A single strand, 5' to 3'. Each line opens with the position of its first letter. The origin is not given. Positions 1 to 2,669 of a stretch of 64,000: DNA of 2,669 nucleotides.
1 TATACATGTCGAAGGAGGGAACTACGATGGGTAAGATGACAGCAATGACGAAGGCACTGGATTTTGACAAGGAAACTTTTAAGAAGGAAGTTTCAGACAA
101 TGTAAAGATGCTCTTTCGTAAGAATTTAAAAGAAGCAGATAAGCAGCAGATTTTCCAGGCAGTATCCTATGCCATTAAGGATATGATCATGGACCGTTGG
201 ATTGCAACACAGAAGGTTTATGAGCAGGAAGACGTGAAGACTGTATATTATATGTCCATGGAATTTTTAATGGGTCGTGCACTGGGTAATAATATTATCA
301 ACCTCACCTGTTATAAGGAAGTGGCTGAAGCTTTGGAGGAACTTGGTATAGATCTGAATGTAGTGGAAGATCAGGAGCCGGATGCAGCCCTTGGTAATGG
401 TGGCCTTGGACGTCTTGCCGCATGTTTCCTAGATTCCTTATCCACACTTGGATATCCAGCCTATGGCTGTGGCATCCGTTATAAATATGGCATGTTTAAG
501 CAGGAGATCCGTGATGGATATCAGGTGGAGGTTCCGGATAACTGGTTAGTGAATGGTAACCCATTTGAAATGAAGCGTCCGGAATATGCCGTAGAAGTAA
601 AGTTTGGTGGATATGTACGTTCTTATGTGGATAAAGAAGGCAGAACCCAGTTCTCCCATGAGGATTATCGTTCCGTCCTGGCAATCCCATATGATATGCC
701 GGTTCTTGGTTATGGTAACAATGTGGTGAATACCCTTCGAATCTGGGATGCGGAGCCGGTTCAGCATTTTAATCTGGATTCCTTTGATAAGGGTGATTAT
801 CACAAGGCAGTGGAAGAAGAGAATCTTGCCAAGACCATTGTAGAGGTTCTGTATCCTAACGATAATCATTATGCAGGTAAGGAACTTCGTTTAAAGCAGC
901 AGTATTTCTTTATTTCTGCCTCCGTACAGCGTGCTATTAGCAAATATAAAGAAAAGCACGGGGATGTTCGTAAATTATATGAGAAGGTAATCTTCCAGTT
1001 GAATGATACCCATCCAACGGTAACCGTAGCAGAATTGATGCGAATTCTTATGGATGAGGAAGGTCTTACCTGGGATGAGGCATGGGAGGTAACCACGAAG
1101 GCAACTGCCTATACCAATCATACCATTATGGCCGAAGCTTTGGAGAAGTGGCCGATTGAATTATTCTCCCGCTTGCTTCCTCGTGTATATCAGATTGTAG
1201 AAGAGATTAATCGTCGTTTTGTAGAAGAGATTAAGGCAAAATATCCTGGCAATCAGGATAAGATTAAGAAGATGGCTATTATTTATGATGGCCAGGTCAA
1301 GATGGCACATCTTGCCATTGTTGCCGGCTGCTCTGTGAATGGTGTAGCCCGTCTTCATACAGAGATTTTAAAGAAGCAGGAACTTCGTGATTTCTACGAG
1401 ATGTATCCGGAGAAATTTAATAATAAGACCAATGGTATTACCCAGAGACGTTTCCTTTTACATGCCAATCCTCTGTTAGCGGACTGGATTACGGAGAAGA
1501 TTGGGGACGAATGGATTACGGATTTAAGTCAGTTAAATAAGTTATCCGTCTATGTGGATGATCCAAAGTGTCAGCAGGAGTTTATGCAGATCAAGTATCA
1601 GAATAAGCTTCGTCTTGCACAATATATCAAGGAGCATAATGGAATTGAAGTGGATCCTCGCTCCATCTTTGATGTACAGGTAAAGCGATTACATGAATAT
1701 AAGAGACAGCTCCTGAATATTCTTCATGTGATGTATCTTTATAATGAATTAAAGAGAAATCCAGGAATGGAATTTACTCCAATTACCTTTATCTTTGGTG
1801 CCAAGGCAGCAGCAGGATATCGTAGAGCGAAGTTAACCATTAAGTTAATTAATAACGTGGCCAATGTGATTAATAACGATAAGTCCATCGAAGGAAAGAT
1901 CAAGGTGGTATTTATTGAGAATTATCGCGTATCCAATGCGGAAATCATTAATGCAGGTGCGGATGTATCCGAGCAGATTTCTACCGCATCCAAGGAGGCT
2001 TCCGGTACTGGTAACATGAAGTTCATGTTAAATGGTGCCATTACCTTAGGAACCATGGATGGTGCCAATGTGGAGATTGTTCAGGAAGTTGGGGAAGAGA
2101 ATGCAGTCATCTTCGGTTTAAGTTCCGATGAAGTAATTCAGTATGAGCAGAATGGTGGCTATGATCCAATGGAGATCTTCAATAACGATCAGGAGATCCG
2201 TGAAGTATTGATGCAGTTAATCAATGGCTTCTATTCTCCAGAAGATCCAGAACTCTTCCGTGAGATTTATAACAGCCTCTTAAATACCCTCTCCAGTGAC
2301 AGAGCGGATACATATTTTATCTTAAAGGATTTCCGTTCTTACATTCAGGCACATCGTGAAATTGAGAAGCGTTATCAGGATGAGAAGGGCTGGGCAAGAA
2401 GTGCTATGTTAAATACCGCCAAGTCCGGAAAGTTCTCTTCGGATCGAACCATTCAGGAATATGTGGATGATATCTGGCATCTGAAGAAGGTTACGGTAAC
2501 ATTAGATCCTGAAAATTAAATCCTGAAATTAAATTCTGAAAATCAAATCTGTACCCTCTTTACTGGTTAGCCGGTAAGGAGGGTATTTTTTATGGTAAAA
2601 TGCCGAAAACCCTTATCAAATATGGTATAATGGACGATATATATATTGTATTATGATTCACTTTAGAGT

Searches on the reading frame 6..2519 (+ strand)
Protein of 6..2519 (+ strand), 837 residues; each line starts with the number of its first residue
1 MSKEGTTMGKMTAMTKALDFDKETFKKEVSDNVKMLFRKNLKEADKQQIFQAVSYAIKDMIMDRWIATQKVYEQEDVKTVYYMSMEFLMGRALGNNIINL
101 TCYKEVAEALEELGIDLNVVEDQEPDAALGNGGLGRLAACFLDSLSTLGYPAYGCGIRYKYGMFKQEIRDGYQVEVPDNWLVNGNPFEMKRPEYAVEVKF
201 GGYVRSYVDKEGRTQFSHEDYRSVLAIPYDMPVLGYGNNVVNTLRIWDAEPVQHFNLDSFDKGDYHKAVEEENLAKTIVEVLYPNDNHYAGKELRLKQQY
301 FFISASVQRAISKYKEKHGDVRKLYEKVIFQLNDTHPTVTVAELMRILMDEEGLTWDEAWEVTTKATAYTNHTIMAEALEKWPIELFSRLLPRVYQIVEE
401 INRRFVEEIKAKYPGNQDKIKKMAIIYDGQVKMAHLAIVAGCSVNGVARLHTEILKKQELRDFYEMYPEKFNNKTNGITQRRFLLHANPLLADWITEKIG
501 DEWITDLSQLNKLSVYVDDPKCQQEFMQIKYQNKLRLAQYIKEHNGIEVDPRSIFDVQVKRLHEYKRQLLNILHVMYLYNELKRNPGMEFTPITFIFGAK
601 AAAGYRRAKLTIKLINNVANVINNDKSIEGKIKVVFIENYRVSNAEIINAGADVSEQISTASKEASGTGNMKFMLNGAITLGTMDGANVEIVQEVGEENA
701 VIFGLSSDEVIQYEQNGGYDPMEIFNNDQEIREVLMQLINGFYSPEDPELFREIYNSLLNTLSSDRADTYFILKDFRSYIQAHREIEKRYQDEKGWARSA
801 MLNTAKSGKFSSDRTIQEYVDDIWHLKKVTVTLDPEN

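Call 13: search_protein_families(library=pfam, proteins=[window:6-2519:+])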
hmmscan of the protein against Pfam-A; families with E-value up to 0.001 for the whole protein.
window:6-2519:+ (837 aa): 1 family
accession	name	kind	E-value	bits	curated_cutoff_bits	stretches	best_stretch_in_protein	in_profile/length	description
PF00343.26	Phosphorylase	-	0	1113.9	27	1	110-826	1-713/713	Carbohydrate phosphorylase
